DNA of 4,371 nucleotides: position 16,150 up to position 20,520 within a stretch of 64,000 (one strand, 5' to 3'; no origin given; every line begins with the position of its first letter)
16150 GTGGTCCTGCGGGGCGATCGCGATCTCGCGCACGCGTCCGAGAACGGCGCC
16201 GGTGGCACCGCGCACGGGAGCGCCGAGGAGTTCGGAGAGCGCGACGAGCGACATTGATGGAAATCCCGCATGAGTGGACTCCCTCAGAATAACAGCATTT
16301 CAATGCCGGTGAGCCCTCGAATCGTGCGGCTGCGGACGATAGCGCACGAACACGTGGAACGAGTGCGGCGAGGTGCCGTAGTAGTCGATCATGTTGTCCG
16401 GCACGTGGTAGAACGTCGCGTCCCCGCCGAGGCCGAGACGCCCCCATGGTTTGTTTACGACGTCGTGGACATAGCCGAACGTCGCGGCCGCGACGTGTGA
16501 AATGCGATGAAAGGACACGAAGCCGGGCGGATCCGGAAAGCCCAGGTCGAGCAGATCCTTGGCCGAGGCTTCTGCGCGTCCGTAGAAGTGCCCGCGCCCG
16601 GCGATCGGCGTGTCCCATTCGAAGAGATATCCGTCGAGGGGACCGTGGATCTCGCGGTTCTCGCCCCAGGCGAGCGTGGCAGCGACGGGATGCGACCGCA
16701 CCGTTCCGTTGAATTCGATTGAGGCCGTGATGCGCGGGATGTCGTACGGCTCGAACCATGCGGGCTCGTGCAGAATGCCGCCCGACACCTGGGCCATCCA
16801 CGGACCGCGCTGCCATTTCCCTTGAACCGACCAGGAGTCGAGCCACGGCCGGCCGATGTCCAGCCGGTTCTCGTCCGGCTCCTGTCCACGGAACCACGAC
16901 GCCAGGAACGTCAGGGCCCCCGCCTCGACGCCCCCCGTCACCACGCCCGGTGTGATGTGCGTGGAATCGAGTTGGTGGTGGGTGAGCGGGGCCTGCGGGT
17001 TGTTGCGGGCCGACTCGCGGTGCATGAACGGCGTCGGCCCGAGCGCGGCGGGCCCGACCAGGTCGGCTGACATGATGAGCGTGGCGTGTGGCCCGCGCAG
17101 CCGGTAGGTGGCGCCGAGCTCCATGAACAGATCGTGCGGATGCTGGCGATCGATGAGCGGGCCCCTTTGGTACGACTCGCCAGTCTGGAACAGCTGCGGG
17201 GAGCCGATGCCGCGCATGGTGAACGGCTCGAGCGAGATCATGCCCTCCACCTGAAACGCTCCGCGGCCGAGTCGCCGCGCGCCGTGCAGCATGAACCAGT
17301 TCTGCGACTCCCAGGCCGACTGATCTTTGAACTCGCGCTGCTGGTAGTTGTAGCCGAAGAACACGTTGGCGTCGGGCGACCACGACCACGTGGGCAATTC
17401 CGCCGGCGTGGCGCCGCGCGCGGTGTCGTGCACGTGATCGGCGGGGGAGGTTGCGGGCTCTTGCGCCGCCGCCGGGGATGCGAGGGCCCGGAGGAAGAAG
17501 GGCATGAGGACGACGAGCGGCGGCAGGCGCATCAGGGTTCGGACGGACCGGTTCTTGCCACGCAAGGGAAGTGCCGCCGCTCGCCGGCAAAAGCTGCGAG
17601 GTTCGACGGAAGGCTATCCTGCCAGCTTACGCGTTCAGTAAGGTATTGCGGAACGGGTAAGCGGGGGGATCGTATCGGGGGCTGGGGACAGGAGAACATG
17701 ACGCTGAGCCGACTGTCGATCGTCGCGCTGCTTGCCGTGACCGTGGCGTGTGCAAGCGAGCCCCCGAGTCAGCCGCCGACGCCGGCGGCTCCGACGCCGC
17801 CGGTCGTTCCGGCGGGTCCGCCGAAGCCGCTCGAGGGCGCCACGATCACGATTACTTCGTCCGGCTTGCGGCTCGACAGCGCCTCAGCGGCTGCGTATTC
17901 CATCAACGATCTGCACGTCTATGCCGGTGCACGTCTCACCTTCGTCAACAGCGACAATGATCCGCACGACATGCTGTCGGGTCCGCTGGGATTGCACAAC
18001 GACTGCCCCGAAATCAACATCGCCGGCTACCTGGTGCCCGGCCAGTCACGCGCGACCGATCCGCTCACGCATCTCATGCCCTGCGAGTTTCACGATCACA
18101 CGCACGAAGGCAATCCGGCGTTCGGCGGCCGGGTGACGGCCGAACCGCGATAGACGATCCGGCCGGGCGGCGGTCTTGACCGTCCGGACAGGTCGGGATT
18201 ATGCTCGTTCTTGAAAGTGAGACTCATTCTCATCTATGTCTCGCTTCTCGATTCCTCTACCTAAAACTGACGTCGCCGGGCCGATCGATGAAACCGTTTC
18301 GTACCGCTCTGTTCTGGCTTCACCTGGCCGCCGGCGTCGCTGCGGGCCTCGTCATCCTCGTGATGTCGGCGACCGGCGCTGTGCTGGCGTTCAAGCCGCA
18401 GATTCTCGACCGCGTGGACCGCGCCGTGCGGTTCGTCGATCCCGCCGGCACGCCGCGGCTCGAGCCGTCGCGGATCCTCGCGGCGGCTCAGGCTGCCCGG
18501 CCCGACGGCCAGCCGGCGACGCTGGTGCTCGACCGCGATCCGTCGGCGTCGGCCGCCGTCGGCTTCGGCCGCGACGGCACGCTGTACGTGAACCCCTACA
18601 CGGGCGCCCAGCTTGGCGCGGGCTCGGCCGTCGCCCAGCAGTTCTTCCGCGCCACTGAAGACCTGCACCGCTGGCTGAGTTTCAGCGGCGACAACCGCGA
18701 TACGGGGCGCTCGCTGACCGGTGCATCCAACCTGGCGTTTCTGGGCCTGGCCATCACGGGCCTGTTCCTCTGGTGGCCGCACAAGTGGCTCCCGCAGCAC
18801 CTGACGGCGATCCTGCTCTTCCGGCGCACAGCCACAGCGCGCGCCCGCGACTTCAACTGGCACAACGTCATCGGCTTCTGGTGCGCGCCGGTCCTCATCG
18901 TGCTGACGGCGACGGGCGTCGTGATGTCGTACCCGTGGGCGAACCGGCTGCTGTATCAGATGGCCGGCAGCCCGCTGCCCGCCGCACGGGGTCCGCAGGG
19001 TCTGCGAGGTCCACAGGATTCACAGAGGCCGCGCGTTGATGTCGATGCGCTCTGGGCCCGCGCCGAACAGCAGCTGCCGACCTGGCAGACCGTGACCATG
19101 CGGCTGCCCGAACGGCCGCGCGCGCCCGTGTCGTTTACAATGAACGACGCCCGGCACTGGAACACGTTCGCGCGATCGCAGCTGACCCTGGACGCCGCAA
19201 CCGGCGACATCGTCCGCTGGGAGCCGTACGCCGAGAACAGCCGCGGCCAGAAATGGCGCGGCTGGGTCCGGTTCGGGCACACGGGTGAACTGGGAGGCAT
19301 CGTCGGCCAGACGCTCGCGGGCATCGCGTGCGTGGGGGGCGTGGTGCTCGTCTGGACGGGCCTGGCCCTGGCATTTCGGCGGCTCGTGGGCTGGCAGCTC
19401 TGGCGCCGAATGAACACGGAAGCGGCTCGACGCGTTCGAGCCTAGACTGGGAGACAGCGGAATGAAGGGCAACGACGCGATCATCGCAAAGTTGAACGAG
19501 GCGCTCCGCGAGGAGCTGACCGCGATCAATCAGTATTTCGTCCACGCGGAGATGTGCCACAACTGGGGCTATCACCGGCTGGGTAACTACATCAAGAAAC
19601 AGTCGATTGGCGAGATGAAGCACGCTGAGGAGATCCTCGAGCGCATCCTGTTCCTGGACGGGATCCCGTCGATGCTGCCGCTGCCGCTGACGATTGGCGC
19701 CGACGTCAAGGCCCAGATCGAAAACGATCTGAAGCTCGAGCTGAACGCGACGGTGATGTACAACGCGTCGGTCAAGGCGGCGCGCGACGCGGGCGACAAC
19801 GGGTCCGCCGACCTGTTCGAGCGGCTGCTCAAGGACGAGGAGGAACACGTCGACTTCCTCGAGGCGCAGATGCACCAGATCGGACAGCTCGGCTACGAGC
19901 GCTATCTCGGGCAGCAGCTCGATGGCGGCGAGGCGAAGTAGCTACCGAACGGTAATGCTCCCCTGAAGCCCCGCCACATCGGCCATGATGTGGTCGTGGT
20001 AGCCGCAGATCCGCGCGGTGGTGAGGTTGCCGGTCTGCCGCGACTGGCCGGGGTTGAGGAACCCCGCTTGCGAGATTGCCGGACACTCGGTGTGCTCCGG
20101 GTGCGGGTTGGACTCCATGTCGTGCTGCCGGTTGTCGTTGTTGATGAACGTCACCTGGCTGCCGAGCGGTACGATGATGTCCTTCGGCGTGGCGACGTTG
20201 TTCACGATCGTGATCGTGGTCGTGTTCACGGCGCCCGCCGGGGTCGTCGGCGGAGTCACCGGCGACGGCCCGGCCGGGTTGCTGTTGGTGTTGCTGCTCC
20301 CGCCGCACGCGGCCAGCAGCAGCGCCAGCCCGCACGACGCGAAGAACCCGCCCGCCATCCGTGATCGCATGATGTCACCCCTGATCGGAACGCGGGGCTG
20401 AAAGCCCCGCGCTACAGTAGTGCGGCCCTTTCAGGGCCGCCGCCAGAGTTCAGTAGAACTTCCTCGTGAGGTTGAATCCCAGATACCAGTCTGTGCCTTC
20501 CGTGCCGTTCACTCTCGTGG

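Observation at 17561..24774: Two matched -24/-12 promoters bracket an NtrC-type two-component system, each driving a beta-barrel gene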

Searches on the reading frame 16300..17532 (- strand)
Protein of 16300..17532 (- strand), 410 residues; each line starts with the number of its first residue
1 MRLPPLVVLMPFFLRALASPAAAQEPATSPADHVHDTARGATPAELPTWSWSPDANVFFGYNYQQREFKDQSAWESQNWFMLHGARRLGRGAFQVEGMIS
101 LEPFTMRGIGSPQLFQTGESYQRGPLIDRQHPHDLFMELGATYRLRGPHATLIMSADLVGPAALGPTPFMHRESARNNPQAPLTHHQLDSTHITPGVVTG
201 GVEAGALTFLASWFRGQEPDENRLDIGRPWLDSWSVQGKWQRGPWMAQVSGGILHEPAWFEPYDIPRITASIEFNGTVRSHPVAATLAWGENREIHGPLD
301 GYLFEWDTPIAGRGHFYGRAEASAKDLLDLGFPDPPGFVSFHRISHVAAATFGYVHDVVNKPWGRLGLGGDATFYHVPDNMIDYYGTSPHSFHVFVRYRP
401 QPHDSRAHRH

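Call 6: search_protein_families(library=pfam, proteins=[window:16300-17532:-], max_evalue=0.01)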
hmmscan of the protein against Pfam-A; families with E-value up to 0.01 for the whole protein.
window:16300-17532:- (410 aa): 0 families

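Call 12: search_protein_families(library=ncbifam, proteins=[window:16300-17532:-], max_evalue=0.01)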
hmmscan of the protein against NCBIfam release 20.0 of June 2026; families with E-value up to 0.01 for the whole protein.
window:16300-17532:- (410 aa): 0 families

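Call 26: find_homologous_proteins(query=window:16300-17532:-)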
Query window:16300-17532:- (410 aa): 4271 proteins with E <= 0.001 among 8000 candidates; the best 120 are listed.
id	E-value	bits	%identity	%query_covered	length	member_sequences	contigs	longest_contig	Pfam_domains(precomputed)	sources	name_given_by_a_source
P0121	3.6e-244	829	88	96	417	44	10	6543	-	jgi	-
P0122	3.5e-233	793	82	100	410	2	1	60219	-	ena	-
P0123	1.5e-227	774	80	100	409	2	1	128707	-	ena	-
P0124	2.9e-218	744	76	100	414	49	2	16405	-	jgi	jgi:hypothetical protein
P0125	1.5e-217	741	79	97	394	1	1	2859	-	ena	-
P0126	8.4e-215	732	77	99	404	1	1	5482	-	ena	-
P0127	3.2e-205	701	73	99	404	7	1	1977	-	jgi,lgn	jgi:hypothetical protein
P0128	5.7e-205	700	74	99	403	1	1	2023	-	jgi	jgi:hypothetical protein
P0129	2.8e-203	694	84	87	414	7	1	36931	-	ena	-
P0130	2.7e-202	691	72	100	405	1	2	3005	-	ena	-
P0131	2.9e-201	688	72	100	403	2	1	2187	-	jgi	jgi:hypothetical protein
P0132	3.1e-199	681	71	100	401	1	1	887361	-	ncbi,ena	-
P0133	1.0e-198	679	78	87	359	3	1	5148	-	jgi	jgi:hypothetical protein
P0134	4.4e-198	677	77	89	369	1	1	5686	-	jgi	jgi:hypothetical protein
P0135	1.9e-196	672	77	87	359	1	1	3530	-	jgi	jgi:hypothetical protein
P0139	1.9e-169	583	64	99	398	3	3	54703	-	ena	-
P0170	2.4e-150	520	63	88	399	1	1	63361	-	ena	-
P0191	1.2e-139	485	60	90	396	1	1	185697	-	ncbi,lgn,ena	ncbi:MAG: hypothetical protein U0Q12_07300 [Vicinamibacterales bacterium]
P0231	5.8e-133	463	55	99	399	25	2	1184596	-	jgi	jgi:hypothetical protein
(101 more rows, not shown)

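Call 33: predict_structure(alignment_id=A2)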
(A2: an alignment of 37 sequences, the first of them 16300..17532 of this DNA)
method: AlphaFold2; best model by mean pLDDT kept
length: 410 residues; sequences in the alignment: 37
mean_pLDDT: 77.7   pTM: 0.78
mean pLDDT of the five models: 77.7, 77.1, 76.8, 75.0, 74.5
residues with pLDDT >= 90: 149; 70-90: 146; 50-70: 66; < 50: 49
segments of 3 or more residues with pLDDT < 50: 1-3, 17-43, 330-334, 336-338, 404-410
pLDDT, mean of each block of 10 residues (from residue 1): 53 49 29 32 61 88 82 86 89 89 61 70 69 73 94 90 76 87 81 74 96 80 58 92 94 84 89 93 95 86 94 92 76 48 80 96 92 90 84 92 44
secondary structure, 60 per line:
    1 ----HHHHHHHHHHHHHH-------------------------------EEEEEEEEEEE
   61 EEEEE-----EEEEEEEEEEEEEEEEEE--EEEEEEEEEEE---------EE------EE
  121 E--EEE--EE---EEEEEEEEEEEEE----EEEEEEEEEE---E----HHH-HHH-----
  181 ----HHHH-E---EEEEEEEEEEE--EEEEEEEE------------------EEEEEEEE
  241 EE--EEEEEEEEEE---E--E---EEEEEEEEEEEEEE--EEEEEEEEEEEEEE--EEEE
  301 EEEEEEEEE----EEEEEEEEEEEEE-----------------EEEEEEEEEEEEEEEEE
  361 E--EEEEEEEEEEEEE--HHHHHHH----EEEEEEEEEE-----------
elements in order: H5-18 E50-65 E71-88 E91-101 E119-121 E124-126 E134-146 E151-160 H185-188 E194-204 E207-214 E233-242 E245-254 E265-278 E281-294 E297-309 E314-326 E344-361 E364-376 H379-385 E390-399

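Call 38: fold_search(model_id=the predicted structure, library=pdb)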
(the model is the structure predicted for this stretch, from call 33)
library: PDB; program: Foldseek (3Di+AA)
matches with E <= 10: 813; with E <= 0.001: 239
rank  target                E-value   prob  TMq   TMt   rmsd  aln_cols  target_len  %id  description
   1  8wv0_A                1.0e-11  1.00  0.50  0.60   7.3       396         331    9  Outer membrane porin of Burkholderia pseudomallei (BpsOmp38) (released 2024-10-30)
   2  2fgq                  1.2e-11  1.00  0.48  0.58   8.3       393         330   15  High resolution X-ray structure of Omp32 in complex with malate (released 2006-01-31)
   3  1e54_A                1.8e-11  1.00  0.49  0.58   8.5       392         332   14  Anion-selective porin from Comamonas acidovorans (released 2001-07-12)
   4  8wv0_B                2.2e-11  1.00  0.47  0.56   8.2       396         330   11  Outer membrane porin of Burkholderia pseudomallei (BpsOmp38) (released 2024-10-30)
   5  7vtz                  1.7e-09  1.00  0.44  0.42  10.0       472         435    8  Chitoporin from Escherichia coli (released 2022-11-09)
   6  5mdq_A                2.0e-09  1.00  0.47  0.53   7.6       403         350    9  Crystal structure of outer membrane expressed Chitoporin VhChip from Vibrio harveyi (released 2017-12-20)
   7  5mdo_A                2.4e-09  1.00  0.47  0.54   8.4       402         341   10  Crystal structure of in vitro folded Chitoporin VhChip from Vibrio harveyi (crystal form I) (released 2017-12-20)
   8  3t24_A                3.2e-09  1.00  0.41  0.44  11.8       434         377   10  Crystal structure of Pseudomonas aeruginosa OpdQ (released 2012-02-08)
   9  5o78_A                3.3e-09  1.00  0.54  0.65   6.0       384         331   10  Crystal structure of Omp35 from Enterobacter aerogenes (released 2018-06-20)
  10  4frx_B                3.3e-09  1.00  0.39  0.40  11.8       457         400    9  Crystal Structure of Pseudomonas aeruginosa OccK8 (OprE) (released 2013-07-24)
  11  6ehe                  5.3e-09  1.00  0.45  0.58   7.2       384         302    8  OmpTdeltaL8 (loop L8 deletion mutant of OmpT), an outer membrane protein of Vibrio cholerae (released 2018-04-25)
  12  5dl7                  5.5e-09  1.00  0.38  0.38  13.8       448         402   10  Crystal structure of Acinetobacter baumannii OccAB3 (released 2016-02-03)
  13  6ehf                  8.4e-09  1.00  0.44  0.55   8.7       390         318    9  OmpT (in-vitro folded), an outer membrane protein Vibrio cholerae (trimer form) (released 2018-04-25)
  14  2qtk_A                9.8e-09  1.00  0.40  0.43  11.0       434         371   10  Crystal Structure of the outer membrane protein opdK from Pseudomonas aeruginosa (released 2008-06-24)
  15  2qtk_B                9.8e-09  1.00  0.38  0.41  11.3       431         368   10  Crystal Structure of the outer membrane protein opdK from Pseudomonas aeruginosa (released 2008-06-24)
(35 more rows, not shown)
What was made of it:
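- On General or specific 16-18-strand porins (for P410): The fold matches Omp32, OmpF and OccK with probability 1.0 and TM-score 0.5-0.55 (call 38).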

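Call 77: find_encoding_contigs(protein=P0139, flank=5000, max_places=1)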
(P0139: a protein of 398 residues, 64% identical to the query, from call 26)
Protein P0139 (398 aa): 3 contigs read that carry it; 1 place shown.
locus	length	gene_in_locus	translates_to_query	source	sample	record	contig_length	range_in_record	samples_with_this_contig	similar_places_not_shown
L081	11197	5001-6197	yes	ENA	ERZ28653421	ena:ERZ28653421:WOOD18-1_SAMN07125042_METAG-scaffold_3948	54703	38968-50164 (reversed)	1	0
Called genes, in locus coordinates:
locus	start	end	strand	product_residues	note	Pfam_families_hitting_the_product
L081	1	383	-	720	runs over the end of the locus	PF01432:Peptidase_M3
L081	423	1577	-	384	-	-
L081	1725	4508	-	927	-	PF13620:CarboxypepD_reg, PF13715:CarbopepD_reg_2 (weak), PF25183:OMP_b-brl_4, PF00593:TonB_dep_Rec_b-barrel, PF25183:OMP_b-brl_4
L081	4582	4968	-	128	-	-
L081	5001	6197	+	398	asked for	-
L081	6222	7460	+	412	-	PF05239:PRC (faint), PF03448:MgtE_N, PF00571:CBS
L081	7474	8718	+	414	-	PF01566:Nramp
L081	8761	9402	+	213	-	PF00440:TetR_N, PF17932:TetR_C_24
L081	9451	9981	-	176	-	PF05163:DinB, PF12867:DinB_2 (weak)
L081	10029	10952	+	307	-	PF16881:LIAS_N, PF04055:Radical_SAM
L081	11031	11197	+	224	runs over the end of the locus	PF01161:PBP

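Call 78: find_encoding_contigs(protein=P0170, flank=5000, max_places=1)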
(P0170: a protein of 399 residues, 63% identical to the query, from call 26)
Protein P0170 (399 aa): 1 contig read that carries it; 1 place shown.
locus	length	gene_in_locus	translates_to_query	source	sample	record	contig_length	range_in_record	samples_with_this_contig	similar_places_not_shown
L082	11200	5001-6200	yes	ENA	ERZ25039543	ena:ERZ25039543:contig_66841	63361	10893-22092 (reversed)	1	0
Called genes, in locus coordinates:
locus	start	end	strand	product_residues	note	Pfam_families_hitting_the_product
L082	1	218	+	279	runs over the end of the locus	-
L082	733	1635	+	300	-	PF00158:Sigma54_activat, PF14532:Sigma54_activ_2, PF00004:AAA (weak), PF07728:AAA_5, PF25601:AAA_lid_14, PF02954:HTH_8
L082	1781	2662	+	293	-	PF19089:DUF5777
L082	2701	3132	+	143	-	-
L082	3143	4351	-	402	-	-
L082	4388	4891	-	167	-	-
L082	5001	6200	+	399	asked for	-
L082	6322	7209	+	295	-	PF03448:MgtE_N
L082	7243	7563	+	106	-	PF00571:CBS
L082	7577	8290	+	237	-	PF01566:Nramp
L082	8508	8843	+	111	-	PF01566:Nramp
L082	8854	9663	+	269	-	-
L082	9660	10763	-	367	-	-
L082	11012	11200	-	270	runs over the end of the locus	PF02737:3HCDH_N, PF00725:3HCDH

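Call 79: find_encoding_contigs(protein=P0191, flank=5000, max_places=1)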
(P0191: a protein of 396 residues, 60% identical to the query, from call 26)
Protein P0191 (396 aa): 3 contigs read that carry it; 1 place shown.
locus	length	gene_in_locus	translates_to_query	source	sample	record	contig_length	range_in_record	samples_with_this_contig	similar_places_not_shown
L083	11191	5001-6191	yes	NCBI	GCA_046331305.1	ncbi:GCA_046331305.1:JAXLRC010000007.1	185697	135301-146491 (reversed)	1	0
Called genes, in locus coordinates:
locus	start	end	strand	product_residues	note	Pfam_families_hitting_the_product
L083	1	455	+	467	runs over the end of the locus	PF00144:Beta-lactamase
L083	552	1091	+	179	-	PF04205:FMN_bind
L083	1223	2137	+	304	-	PF12801:Fer4_5, PF27538:NosR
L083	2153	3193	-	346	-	PF02424:ApbE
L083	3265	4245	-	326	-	PF04909:Amidohydro_2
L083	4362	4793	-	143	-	-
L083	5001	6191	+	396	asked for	-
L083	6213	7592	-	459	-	PF00072:Response_reg, PF00158:Sigma54_activat, PF14532:Sigma54_activ_2, PF07728:AAA_5, PF25601:AAA_lid_14, PF02954:HTH_8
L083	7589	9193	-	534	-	PF00512:HisKA (faint), PF02518:HATPase_c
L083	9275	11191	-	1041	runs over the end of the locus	PF00873:ACR_tran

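Call 80: find_encoding_contigs(protein=P0231, flank=5000, max_places=1)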
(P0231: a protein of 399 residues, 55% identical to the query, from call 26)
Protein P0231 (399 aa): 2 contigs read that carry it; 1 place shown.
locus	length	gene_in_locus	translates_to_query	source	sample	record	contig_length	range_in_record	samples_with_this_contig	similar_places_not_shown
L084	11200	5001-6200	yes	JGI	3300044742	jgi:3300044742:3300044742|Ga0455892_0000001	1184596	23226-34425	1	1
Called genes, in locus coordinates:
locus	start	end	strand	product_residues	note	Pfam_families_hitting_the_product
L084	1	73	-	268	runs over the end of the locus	-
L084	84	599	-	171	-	PF00210:Ferritin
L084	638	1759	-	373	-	PF03929:PepSY_TM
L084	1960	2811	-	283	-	PF05425:CopD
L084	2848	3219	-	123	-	PF04234:CopC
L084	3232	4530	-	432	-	-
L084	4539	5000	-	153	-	-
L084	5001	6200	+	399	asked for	-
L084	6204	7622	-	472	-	-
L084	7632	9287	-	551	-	PF00378:ECH_1, PF16113:ECH_2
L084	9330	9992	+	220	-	PF12840:HTH_20 (faint), PF00440:TetR_N, PF17932:TetR_C_24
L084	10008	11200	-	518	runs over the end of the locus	PF00501:AMP-binding, PF13193:AMP-binding_C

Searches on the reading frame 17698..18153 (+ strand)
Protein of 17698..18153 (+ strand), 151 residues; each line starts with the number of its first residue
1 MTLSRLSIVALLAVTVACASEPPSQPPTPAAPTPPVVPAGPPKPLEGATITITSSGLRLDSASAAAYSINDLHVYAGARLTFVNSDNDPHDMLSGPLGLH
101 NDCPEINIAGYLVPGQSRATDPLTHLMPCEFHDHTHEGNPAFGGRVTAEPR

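Call 6: search_protein_families(library=pfam, proteins=[window:17698-18153:+], max_evalue=0.01)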
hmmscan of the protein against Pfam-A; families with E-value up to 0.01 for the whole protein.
window:17698-18153:+ (151 aa): 0 families

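Call 12: search_protein_families(library=ncbifam, proteins=[window:17698-18153:+], max_evalue=0.01)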
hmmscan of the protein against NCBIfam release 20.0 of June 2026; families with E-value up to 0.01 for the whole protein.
window:17698-18153:+ (151 aa): 0 families

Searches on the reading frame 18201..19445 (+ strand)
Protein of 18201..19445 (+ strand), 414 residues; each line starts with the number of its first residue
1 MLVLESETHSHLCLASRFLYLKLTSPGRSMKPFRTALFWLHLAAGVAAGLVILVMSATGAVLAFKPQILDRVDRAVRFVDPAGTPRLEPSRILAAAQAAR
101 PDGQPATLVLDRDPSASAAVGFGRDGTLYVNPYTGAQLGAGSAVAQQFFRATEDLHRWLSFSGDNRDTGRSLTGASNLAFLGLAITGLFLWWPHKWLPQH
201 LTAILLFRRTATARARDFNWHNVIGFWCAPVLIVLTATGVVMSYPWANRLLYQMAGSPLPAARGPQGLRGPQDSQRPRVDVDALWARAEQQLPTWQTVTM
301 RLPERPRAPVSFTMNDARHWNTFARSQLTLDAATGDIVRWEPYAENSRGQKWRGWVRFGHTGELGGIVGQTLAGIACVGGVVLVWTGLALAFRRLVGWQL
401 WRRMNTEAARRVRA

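Call 6: search_protein_families(library=pfam, proteins=[window:18201-19445:+], max_evalue=0.01)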
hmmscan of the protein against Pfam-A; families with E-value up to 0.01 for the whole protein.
window:18201-19445:+ (414 aa): 2 families
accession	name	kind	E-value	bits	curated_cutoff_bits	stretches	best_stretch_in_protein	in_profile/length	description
PF03929.21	PepSY_TM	-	3.6e-53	181.7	28.8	1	38-394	1-295/295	PepSY-associated TM region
PF03413.25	PepSY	-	0.0036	18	24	0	88-139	3-58/60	Peptidase propeptide and YPEB domain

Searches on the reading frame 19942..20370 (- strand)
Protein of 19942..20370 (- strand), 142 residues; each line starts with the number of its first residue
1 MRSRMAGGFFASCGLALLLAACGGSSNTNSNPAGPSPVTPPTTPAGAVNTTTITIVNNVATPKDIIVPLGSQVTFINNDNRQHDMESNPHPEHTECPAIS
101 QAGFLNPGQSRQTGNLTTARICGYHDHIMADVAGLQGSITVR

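Call 6: search_protein_families(library=pfam, proteins=[window:19942-20370:-], max_evalue=0.01)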
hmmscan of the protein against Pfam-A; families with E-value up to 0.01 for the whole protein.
window:19942-20370:- (142 aa): 1 family
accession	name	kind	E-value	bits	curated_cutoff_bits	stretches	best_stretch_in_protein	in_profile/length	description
PF13473.12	Cupredoxin_1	-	0.0007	20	27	1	44-89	16-63/104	Cupredoxin-like domain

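Call 12: search_protein_families(library=ncbifam, proteins=[window:19942-20370:-], max_evalue=0.01)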
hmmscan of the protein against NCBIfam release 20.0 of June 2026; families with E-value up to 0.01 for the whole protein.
window:19942-20370:- (142 aa): 1 family
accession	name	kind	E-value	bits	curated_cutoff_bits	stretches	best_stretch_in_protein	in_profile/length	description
NF058595.1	invert_tail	domain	0.002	18.4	37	1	6-49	56-92/113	lipo-invert putative C-terminal anchoring domain-containing protein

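Call 48: search_solved_structures(query=window:19942-20370:-, max_evalue=1)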
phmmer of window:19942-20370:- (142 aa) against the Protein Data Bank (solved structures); distinct sequences matched with E-value up to 1: 15.
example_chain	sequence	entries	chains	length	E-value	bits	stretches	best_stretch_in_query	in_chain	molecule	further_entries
2plt_A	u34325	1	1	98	0.011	19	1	61-141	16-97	PLASTOCYANIN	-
7zqe_M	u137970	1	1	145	0.015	18.6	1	61-140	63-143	Plastocyanin, chloroplastic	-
7pcy_A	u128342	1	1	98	0.07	16.4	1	61-141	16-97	PLASTOCYANIN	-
1iuz_A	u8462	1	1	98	0.32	14.2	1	61-141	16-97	PLASTOCYANIN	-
8a3w_SX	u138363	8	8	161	0.33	14.2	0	80-118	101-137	40S ribosomal protein S19-like protein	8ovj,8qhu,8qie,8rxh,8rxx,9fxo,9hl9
8a98_SX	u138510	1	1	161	0.33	14.2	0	80-118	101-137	40S ribosomal protein S19-like protein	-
1pla_A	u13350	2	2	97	0.39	14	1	59-141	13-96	PLASTOCYANIN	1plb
5t2a_AO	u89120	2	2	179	0.43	13.8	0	80-118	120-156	eS19 | ribosomal protein S19e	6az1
6hbe_A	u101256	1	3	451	0.66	13.2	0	23-79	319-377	Copper-containing nitrite reductase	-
6z8r_A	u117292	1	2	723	0.76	13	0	2-65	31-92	Putative copper transport outer membrane porin OprC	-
6fok_A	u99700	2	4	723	0.76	13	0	2-65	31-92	Putative copper transport outer membrane porin OprC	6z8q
6z8y_A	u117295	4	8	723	0.76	13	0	2-65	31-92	Putative copper transport outer membrane porin OprC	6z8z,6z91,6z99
6fom_A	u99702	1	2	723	0.76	13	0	2-65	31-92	Putative copper transport outer membrane porin OprC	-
6z8s_A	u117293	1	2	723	0.78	13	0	2-65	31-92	Putative copper transport outer membrane porin OprC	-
6z8t_A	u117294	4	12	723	0.79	13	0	2-65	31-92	Putative copper transport outer membrane porin OprC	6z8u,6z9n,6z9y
